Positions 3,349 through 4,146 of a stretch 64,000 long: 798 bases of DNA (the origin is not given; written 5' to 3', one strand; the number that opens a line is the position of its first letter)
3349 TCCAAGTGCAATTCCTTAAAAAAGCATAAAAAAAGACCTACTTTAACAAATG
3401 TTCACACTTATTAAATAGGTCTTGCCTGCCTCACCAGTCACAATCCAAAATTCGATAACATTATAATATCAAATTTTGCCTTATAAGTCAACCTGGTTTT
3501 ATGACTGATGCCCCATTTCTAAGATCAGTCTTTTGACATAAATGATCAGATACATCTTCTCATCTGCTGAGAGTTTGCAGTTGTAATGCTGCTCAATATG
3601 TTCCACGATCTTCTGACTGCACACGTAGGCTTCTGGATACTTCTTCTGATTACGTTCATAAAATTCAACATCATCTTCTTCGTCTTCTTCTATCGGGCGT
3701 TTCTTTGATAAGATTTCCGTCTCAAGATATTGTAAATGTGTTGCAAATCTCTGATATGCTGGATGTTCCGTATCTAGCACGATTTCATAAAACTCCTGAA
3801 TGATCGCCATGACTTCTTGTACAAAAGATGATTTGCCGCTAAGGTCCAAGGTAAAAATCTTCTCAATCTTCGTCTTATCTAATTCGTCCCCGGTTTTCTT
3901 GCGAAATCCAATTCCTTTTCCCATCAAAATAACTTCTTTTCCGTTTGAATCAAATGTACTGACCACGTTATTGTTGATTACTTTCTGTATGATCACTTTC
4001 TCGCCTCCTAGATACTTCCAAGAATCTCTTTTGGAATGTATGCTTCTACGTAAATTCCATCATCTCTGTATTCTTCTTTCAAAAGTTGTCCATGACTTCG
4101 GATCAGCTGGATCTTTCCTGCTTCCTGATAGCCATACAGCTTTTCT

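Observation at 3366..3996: PRD1-less CAT-PRD2 mini-antiterminator with a canonical RAT/terminator guarding ptsH-ptsI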

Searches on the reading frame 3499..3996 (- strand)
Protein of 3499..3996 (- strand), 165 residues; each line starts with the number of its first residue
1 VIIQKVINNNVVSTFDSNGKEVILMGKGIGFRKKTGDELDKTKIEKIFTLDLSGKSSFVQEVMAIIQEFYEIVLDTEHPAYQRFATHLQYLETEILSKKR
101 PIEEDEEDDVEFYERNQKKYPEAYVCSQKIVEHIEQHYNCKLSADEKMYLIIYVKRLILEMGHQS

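Call 4: search_protein_families(library=pfam, proteins=[window:3499-3996:-], max_evalue=1)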
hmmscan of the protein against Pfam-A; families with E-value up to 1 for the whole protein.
window:3499-3996:- (165 aa): 2 families
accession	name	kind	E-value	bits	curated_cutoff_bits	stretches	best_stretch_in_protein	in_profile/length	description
PF03123.20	CAT_RBD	-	2.7e-24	85.3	25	1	1-51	1-51/57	CAT RNA binding domain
PF00874.25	PRD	-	7.9e-12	45.8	23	1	60-156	1-89/90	PRD domain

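Call 6: search_solved_structures(query=window:3499-3996:-, max_evalue=1, show_alignments=5)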
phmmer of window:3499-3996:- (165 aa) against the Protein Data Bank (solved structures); distinct sequences matched with E-value up to 1: 7.
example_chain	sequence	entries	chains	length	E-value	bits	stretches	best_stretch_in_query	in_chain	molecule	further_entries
1l1c_A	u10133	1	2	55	3.7e-15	59.7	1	2-51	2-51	Transcription antiterminator licT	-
6twr_A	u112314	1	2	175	1.1e-14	58.2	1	2-57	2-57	Beta-glucoside bgl operon antiterminator BglG family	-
1tlv_A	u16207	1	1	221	9.8e-11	45.4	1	57-158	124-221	Transcription antiterminator licT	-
1h99_A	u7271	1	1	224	4.4e-09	40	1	57-159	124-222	TRANSCRIPTION ANTITERMINATOR LICT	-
3rio_A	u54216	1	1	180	1.2e-07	35.3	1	3-153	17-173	PtsGHI operon antiterminator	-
1auu_A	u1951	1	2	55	2.7e-06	30.9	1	2-49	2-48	SACY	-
3gwh_A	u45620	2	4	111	0.027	17.9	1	55-153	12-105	Transcriptional antiterminator (BglG family)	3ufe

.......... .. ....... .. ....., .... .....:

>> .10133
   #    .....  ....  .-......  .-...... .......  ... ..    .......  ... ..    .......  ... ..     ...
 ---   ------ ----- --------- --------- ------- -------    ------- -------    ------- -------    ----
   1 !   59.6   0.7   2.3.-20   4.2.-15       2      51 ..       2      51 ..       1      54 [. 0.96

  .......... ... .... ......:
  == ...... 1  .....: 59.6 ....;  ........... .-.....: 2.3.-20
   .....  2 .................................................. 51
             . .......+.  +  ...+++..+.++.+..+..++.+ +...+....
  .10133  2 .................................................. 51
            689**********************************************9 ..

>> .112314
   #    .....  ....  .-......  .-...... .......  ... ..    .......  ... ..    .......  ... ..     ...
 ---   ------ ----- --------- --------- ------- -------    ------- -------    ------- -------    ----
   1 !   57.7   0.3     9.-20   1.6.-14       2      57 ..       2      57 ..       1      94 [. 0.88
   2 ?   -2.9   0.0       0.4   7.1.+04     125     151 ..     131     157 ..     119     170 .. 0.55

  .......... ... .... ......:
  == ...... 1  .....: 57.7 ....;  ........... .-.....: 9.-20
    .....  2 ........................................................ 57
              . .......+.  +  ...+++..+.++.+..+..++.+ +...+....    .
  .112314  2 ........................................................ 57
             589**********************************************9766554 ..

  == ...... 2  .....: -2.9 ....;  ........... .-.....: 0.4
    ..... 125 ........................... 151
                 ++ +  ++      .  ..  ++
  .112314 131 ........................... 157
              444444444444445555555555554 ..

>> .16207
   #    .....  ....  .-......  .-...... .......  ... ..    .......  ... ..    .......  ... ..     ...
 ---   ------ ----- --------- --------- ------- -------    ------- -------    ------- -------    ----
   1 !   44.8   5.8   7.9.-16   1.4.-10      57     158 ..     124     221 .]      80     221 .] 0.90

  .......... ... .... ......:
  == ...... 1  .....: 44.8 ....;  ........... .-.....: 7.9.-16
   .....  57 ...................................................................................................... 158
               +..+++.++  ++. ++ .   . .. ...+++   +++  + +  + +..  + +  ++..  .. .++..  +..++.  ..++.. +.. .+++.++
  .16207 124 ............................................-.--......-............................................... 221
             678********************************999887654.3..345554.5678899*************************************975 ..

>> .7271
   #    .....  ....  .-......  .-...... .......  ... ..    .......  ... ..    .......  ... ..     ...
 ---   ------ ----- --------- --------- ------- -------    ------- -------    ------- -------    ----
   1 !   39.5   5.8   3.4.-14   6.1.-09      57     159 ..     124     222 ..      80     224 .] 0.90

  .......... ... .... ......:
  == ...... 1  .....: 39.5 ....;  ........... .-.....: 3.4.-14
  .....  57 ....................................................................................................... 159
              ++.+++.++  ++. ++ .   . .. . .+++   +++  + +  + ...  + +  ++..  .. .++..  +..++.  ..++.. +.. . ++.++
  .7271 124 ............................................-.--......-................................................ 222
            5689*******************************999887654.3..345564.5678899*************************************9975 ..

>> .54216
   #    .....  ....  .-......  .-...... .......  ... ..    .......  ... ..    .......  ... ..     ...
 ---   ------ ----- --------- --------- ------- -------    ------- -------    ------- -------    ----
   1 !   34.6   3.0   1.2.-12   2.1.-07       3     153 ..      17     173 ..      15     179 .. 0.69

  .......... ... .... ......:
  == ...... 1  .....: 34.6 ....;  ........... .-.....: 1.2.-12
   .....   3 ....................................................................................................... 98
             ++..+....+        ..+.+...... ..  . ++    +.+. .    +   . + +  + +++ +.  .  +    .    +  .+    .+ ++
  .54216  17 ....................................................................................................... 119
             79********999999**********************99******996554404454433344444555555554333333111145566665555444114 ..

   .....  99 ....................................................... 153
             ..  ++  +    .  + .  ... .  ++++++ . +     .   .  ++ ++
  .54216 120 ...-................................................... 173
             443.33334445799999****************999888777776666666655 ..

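Call 7: search_protein_families(library=ncbifam, proteins=[window:3499-3996:-], max_evalue=1)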
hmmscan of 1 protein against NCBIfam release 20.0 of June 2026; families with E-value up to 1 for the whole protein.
window:3499-3996:- (165 aa): 4 families
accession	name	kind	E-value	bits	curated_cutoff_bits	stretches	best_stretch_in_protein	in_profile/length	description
NF046042.1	LicT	equivalog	1.2e-40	139.5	300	2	57-157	177-273/273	BglG family transcription antiterminator LicT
NF047357.1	antiterm_GlcT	equivalog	3.3e-25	89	320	2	2-51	2-51/272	glucose PTS transporter transcription antiterminator GlcT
NF007295.0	PRK09772.1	equivalog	3.5e-20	72.5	322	2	51-157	172-274/278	transcriptional antiterminator BglG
NF041678.1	trans_antitermLacT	equivalog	6.1e-17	62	500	2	70-162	192-282/286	transcription antiterminator LacT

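Call 9: find_homologous_proteins(query=window:3499-3996:-, max_evalue=0.00001)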
Query window:3499-3996:- (165 aa): 136 proteins with E <= 0.00001 among 177 candidates; the best 120 are listed.
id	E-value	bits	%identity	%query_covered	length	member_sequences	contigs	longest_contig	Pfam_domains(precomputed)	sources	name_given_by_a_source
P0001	3.2e-101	354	99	100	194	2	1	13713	PF03123.21,PF00874.26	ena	-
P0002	1.1e-100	352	99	100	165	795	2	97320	PF03123.21,PF00874.26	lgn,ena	-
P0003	1.3e-100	352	99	100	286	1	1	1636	PF03123.21,PF00874.26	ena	-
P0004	1.5e-92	326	92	99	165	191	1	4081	PF03123.21,PF00874.26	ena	-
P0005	6.6e-92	324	94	98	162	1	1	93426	PF03123.21,PF00874.26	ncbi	-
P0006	2.5e-91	322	93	100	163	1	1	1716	PF03123.21,PF00874.26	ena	-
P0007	1.3e-86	306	90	98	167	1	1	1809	PF03123.21,PF00874.26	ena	-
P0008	2.7e-83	296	91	100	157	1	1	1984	PF03123.21,PF00874.26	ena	-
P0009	9.6e-83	294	85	98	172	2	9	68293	PF03123.21,PF00874.26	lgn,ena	-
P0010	1.3e-82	293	90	100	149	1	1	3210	PF03123.21,PF00874.26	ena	-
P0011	5.0e-80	285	81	100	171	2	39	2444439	PF03123.21,PF00874.26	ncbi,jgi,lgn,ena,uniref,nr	ncbi:RNA-binding protein [Anaerostipes sp. 494a]|uniref:CAT RNA binding domain-containing protein n=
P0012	9.7e-80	284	84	97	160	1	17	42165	PF03123.21,PF00874.26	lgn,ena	-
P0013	1.2e-79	284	82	97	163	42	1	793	PF03123.21,PF00874.26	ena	-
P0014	3.4e-79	282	81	97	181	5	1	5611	PF03123.21,PF00874.26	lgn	-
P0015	3.5e-79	282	83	97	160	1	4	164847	PF03123.21,PF00874.26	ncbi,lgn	-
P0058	4.6e-32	129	42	63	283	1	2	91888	PF03123.21,PF00874.26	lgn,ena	-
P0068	1.8e-29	121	42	64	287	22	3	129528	PF03123.21,PF00874.26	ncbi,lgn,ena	-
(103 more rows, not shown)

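Call 11: find_related_loci(query=window:3499-3996:-, collection=genome_contigs, flank=4000)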
Query window:3499-3996:- (165 aa) in genome_contigs; peptide patterns used: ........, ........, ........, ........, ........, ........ (x = any residue, [..] = any of these).
226 stretches matched a pattern; 27 encode a relative of the query (tblastn E <= 1e-3); 26 distinct loci.
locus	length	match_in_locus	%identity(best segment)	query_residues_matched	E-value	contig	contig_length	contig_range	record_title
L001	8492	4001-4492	92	1-164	2e-100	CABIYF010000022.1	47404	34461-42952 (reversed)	Eubacteriaceae bacterium isolate MGYG-HGUT-00065 genome assembly, contig: .14207_7_32.22, whole genome shotgun sequence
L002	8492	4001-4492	91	1-164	2e-99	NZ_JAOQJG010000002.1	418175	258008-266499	Anaerostipes amylophilus strain H1_26 .13414_6_14.2, whole genome shotgun sequence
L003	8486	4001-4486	87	1-162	1e-91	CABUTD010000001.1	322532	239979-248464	MAG TPA_asm: uncultured Anaerostipes sp. isolate MGYG-HGUT-04359 genome assembly, contig: GUT_GENOME269664_1, whole geno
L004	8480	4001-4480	82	1-160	6e-88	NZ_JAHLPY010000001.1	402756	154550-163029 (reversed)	Anaerostipes sp. MSJ-23 M-23_ctg00001, whole genome shotgun sequence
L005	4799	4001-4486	88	1-162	8e-87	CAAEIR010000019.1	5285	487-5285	MAG TPA_asm: uncultured Anaerostipes sp., isolate HGM11971, WGS project CAAEIR010000000 data, contig: ERS473319_7_k99_99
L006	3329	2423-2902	83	1-160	4e-84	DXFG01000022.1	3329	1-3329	MAG TPA_asm: Candidatus Blautia pullistercoris isolate ChiHjej12B11-1927 ChiHjej12B11M5__C26274_L3329_SAMN08009878, whol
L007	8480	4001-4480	83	1-160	2e-83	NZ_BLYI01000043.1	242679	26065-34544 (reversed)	Anaerostipes butyraticus strain JCM 17466 sequence43, whole genome shotgun sequence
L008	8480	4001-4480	83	1-160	2e-83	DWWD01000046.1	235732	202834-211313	MAG TPA_asm: Candidatus Anaerostipes avistercoris isolate ChiSjej3B21-8574 ChiSjej3B21M5__C337592_L235732_SAMN08009939,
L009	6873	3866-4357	80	1-164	5e-82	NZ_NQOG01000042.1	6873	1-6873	Anaerostipes hominis (ex Lee et al. 2021) strain BG01 BG01_contig42, whole genome shotgun sequence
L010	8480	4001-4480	83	1-160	3e-81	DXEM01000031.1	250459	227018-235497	MAG TPA_asm: Candidatus Anaerostipes excrementavium isolate CHK191-13928 CHK191__C290676_L250459_SAMEA5754835, whole gen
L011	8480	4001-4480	81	1-160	7e-81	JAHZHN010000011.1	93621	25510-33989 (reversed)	MAG: Clostridiales bacterium isolate HRGM_Genome_3310 HRGM_Genome_3310_11, whole genome shotgun sequence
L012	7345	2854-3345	79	1-164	1e-80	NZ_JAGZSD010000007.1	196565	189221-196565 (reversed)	MAG: Anaerostipes sp. isolate L2_037_371G1_dasL2_037_371G1_maxbin2.maxbin.035 L2_037_371G1_scaffold_82, whole genome sho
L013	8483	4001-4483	83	1-161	6e-80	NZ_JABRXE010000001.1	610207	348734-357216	Anaerostipes faecalis strain AGMB03513 AGMB03513.1, whole genome shotgun sequence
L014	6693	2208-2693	69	1-162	1e-72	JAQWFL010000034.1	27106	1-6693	MAG: Anaerostipes sp. isolate STF2_98 NODE_4010_length_27106_cov_18.951963_Sandtown_F2, whole genome shotgun sequence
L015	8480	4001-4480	71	1-160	1e-72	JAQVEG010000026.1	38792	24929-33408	MAG: Anaerostipes sp. isolate STE_13 NODE_1904_length_38792_cov_25.141937_Sandtown_E, whole genome shotgun sequence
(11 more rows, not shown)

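Call 19: search_protein_representatives(protein=window:3499-3996:-)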
Query: 165 residues. Proteins with E-value up to 0.001 (for the whole library): 2310; up to 1e-10: 639; up to 1e-30: 8. The best 150 are listed.
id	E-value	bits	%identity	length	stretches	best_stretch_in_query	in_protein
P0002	3.4e-101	352.1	99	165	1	1-165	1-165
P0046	2.5e-52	193.4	93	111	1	1-100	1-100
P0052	2.6e-37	144.7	95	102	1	1-78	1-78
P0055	2.6e-36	141.4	99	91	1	1-73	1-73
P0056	3.9e-36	140.8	100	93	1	1-72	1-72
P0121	3.4e-32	128.1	47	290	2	56-161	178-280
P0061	1.5e-31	126.0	98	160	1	103-165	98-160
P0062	2.0e-31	125.6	98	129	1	104-165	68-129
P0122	2.0e-30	122.4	45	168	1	2-159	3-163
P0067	4.9e-30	121.1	75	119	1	86-165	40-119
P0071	1.8e-28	116.0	89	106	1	102-163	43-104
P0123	2.2e-28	115.7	34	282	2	51-159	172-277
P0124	2.0e-27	112.6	37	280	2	55-158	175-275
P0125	2.2e-27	112.4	39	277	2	1-72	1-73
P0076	3.2e-27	111.9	44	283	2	56-159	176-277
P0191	1.6e-19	86.9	37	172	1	3-160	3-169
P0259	1.5e-17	80.5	37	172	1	2-158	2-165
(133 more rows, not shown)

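Call 21: find_encoding_contigs(protein=P0122, flank=4000, max_places=4)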
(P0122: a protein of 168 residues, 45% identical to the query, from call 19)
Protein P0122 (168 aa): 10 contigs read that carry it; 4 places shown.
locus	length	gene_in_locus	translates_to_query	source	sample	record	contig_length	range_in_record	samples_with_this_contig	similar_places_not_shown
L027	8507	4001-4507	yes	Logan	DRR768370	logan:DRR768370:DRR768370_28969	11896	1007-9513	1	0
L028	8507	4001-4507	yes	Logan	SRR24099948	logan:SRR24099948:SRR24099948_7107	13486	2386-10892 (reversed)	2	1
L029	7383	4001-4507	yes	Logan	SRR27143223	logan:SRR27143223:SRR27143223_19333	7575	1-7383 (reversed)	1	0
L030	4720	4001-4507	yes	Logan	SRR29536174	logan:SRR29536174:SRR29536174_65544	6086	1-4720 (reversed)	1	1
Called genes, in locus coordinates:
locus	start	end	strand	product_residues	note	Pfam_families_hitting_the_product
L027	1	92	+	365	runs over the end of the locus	?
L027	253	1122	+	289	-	-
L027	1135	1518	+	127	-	PF20092:DUF6483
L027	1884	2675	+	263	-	PF21033:RMD1-3 (faint), PF00515:TPR_1 (faint), PF07719:TPR_2 (faint), PF13174:TPR_6 (faint), PF13176:TPR_7 (faint), PF13181:TPR_8 (faint), PF13432:TPR_16 (weak), PF14559:TPR_19 (weak), +5 more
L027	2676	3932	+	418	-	PF13167:GTP-bdg_N, PF02421:FeoB_N (faint), PF16360:GTP-bdg_M, PF00009:GTP_EFTU (faint), PF01926:MMR_HSR1, PF16897:MMR_HSR1_Xtn (faint)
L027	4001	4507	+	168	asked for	PF03123:CAT_RBD, PF00874:PRD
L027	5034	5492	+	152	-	-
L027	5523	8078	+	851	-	PF19789:DUF6273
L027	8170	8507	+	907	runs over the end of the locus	?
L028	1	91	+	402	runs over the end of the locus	PF00180:Iso_dh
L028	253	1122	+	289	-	-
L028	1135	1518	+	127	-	PF20092:DUF6483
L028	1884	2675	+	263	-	PF21033:RMD1-3 (faint), PF00515:TPR_1 (faint), PF07719:TPR_2 (faint), PF13174:TPR_6 (faint), PF13176:TPR_7 (faint), PF13181:TPR_8 (faint), PF13432:TPR_16 (weak), PF14559:TPR_19 (weak), +5 more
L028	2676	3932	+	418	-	PF13167:GTP-bdg_N, PF02421:FeoB_N (faint), PF16360:GTP-bdg_M, PF00009:GTP_EFTU (faint), PF01926:MMR_HSR1, PF16897:MMR_HSR1_Xtn (faint)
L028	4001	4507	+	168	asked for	PF03123:CAT_RBD, PF00874:PRD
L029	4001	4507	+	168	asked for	PF03123:CAT_RBD, PF00874:PRD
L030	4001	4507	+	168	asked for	PF03123:CAT_RBD, PF00874:PRD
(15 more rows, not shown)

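Call 22: find_encoding_contigs(protein=P0191, flank=4000, max_places=4)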
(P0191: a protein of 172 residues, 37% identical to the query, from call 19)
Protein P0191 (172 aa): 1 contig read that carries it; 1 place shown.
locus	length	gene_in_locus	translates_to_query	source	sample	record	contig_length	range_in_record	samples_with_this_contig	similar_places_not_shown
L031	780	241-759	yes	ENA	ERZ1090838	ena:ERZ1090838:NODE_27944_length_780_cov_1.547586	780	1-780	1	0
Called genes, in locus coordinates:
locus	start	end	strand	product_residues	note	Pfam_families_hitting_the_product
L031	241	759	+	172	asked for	PF03123:CAT_RBD, PF00874:PRD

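Call 23: find_encoding_contigs(protein=P0259, flank=4000, max_places=4)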
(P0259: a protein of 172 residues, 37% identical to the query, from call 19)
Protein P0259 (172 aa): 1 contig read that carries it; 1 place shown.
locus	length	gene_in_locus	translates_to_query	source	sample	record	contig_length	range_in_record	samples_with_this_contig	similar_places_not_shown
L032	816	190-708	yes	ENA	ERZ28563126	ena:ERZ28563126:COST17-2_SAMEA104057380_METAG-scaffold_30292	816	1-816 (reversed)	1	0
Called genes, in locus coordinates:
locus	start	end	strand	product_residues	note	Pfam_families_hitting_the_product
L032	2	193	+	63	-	?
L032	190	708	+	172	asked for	PF03123:CAT_RBD, PF00874:PRD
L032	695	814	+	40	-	?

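Call 25: find_encoding_contigs(protein=P0121, flank=5000, max_places=4)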
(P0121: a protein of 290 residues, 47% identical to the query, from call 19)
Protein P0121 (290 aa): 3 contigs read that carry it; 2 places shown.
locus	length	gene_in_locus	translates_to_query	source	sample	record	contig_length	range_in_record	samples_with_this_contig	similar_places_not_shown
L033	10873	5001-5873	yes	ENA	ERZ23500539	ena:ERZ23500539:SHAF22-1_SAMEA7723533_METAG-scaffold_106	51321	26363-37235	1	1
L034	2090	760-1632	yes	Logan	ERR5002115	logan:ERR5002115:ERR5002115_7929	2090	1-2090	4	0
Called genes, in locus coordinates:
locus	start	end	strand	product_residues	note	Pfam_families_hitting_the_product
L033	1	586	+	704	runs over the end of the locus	PF13597:NRDD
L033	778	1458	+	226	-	PF09359:VTC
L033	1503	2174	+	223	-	PF16316:DUF4956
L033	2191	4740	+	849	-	PF08757:CotH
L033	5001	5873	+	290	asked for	PF03123:CAT_RBD, PF00874:PRD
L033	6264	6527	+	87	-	PF00381:PTS-HPr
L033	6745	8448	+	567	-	PF05524:PEP-utilisers_N, PF00391:PEP-utilizers, PF02896:PEP-utilizers_C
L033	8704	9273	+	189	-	PF01209:Ubie_methyltran (weak), PF01795:Methyltransf_5 (weak), PF13847:Methyltransf_31, PF13649:Methyltransf_25, PF06962:rRNA_methylase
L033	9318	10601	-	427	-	PF00275:EPSP_synthase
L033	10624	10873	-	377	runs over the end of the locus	PF02153:PDH_N, PF20463:PDH_C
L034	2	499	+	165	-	?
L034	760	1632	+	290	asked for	PF03123:CAT_RBD, PF00874:PRD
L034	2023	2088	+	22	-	?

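Call 28: find_homologous_proteins(query=P0121, max_evalue=1e-20)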
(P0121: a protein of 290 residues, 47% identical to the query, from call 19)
Query P0121 (290 aa): 2180 proteins with E <= 1e-20 among 3539 candidates; the best 120 are listed.
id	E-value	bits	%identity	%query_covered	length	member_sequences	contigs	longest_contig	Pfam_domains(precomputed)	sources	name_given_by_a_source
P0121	6.0e-186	634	100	100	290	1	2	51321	PF03123.21,PF00874.26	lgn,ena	-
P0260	2.2e-164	564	89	100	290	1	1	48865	PF03123.21,PF00874.26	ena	-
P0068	2.2e-154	531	84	98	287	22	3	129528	PF03123.21,PF00874.26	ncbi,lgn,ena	-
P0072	6.4e-139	480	73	100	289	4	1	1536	PF03123.21,PF00874.26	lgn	-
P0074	1.3e-138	479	73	100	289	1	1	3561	PF03123.21,PF00874.26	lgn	-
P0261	2.6e-138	478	73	100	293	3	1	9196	PF03123.21,PF00874.26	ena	-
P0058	3.2e-130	452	71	97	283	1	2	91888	PF03123.21,PF00874.26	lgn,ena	-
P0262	1.2e-120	420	67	100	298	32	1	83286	PF03123.21,PF00874.26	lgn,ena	-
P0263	2.4e-119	416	67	100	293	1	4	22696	PF03123.21,PF00874.26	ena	-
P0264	1.2e-103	365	62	95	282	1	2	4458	PF03123.21,PF00874.26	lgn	-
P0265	5.4e-65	238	43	94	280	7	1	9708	PF03123.21,PF00874.26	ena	-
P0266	7.7e-64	234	42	94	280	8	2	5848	PF03123.21,PF00874.26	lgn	-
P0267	2.0e-62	229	40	94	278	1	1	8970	PF03123.21,PF00874.26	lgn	-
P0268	1.1e-61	227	38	97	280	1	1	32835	PF03123.21,PF00874.26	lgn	-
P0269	9.6e-61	224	40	99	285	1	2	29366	PF03123.21,PF00874.26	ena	-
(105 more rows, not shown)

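Call 29: find_encoding_contigs(protein=P0068, flank=4000, max_places=2)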
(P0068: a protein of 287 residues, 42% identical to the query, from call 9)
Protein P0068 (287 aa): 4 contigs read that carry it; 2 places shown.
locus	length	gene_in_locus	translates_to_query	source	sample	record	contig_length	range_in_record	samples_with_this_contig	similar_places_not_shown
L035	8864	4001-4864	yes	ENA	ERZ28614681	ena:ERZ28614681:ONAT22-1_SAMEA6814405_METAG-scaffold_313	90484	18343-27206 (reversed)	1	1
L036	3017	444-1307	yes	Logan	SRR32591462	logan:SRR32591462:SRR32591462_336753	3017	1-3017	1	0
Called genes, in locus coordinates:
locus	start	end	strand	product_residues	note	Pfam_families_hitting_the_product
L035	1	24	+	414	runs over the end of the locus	PF00350:Dynamin_N (faint), PF13167:GTP-bdg_N, PF16360:GTP-bdg_M, PF00009:GTP_EFTU (faint), PF01926:MMR_HSR1, PF02421:FeoB_N (weak)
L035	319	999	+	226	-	PF09359:VTC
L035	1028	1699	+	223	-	PF16316:DUF4956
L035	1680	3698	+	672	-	PF08757:CotH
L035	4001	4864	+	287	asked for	PF03123:CAT_RBD, PF00874:PRD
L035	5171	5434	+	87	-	PF00381:PTS-HPr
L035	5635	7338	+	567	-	PF05524:PEP-utilisers_N, PF00391:PEP-utilizers, PF02896:PEP-utilizers_C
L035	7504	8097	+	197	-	PF01209:Ubie_methyltran (weak), PF01795:Methyltransf_5, PF13847:Methyltransf_31, PF13649:Methyltransf_25, PF06962:rRNA_methylase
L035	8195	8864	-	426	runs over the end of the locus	PF00275:EPSP_synthase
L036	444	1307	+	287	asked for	PF03123:CAT_RBD, PF00874:PRD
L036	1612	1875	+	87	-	PF00381:PTS-HPr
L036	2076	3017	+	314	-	?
